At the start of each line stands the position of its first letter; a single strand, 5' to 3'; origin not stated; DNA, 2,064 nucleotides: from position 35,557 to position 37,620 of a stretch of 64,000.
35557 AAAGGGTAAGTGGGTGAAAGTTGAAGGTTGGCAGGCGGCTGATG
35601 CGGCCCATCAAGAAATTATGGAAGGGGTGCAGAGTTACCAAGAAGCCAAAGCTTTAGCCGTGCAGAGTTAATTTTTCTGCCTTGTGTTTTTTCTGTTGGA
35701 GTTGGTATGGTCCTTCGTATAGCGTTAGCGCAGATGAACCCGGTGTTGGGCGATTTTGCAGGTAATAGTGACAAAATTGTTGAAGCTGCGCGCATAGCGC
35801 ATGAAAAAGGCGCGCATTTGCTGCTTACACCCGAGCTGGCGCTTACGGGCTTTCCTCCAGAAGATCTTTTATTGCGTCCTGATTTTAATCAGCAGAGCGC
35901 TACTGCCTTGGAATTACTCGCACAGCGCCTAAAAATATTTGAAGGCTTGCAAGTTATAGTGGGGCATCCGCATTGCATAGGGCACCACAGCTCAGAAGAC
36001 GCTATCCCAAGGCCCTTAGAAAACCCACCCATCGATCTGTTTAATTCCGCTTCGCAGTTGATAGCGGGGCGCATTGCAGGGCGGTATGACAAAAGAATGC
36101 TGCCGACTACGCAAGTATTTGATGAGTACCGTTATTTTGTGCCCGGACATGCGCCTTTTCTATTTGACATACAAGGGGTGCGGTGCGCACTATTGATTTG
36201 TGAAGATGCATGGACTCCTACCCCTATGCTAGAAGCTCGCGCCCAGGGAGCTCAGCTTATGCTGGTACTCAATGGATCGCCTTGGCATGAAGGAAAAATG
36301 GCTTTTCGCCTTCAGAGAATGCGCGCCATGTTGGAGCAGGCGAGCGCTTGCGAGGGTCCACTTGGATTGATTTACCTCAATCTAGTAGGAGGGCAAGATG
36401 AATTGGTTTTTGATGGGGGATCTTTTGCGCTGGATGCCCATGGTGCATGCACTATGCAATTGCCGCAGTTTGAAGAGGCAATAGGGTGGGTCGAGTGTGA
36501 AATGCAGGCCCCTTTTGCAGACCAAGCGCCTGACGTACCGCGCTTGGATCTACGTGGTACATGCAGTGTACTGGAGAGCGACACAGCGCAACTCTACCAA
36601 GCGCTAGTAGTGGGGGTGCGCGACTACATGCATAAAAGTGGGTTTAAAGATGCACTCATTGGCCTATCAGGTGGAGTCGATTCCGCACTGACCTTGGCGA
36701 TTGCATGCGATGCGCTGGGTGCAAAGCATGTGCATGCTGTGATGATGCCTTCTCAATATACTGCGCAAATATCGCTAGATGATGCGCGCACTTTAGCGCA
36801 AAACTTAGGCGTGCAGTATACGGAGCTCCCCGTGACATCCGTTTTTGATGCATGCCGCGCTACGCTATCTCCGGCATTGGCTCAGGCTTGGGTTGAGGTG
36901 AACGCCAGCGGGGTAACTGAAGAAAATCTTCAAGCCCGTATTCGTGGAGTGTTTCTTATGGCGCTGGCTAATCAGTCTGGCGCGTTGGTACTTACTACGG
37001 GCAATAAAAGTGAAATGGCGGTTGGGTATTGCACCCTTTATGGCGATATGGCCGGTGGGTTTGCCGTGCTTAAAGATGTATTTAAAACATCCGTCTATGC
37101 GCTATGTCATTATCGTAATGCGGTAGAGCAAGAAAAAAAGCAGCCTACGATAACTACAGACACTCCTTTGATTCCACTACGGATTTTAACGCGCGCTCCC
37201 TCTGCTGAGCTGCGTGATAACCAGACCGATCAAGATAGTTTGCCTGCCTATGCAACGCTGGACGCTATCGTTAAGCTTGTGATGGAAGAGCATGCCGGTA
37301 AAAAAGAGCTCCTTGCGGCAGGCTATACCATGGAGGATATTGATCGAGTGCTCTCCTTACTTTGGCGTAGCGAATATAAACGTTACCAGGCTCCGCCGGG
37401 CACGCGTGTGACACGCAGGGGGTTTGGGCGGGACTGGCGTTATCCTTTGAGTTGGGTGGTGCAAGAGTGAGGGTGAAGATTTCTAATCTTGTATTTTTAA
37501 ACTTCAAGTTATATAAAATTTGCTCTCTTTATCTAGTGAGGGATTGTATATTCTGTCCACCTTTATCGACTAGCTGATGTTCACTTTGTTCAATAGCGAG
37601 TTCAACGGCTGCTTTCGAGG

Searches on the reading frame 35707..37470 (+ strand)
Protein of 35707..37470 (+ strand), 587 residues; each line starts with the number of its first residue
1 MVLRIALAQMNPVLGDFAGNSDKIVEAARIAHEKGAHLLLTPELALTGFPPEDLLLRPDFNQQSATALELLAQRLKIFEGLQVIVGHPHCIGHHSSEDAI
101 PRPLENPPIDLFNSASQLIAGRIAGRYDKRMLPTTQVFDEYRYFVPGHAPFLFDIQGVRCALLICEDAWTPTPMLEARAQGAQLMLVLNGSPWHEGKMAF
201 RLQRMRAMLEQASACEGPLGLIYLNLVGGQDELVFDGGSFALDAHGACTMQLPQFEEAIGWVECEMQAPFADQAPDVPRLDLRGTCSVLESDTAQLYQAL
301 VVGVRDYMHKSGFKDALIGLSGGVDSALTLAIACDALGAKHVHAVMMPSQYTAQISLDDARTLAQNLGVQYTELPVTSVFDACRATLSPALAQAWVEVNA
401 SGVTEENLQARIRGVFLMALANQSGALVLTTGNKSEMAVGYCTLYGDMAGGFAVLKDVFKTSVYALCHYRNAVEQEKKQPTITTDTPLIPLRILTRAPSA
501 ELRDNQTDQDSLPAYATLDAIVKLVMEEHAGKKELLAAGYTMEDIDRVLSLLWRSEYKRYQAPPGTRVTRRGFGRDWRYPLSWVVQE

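Call 7: search_protein_families(library=ncbifam, proteins=[window:35707-37470:+], max_evalue=0.001)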
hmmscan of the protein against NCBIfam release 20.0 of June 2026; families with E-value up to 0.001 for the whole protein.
window:35707-37470:+ (587 aa): 11 families
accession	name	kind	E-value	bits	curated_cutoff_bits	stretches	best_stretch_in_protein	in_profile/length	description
NF010588.0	PRK13981.1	equivalog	3.4e-211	702.4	479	1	2-582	4-539/546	NAD+ synthase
NF010587.0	PRK13980.1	equivalog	2.3e-56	190.9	255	1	288-568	6-260/267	NAD+ synthase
TIGR00552.1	nadE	equivalog_domain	4.7e-56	189.8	63.65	1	304-563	13-241/251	NAD(+) synthase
NF002730.0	PRK02628.1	equivalog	5.1e-46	157.1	473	2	289-478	335-527/677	NAD(+) synthase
NF002048.0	PRK00876.1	subfamily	2e-24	86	313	2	287-383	10-107/330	NAD(+) synthase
TIGR03381.1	agmatine_aguB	equivalog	3.2e-11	43.1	410.25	1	112-267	95-256/279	N-carbamoylputrescine amidase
NF001979.1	PRK00768.1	equivalog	3.4e-11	43.1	250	1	303-481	27-209/266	NAD(+) synthase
TIGR00268.2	TIGR00268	equivalog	4.4e-11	42.5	150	1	314-377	14-77/259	ATP-dependent sacrificial sulfur transferase LarE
TIGR00364.1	TIGR00364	equivalog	3.5e-06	26.7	150.3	1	316-387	1-70/201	7-cyano-7-deazaguanine synthase QueC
NF040852.1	nitrile_Arch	equivalog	0.00014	21.1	500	0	3-49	1-47/262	nitrilase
NF033621.1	de_GSH_amidase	exception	0.00084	18.8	355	0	112-196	92-175/260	deaminated glutathione amidase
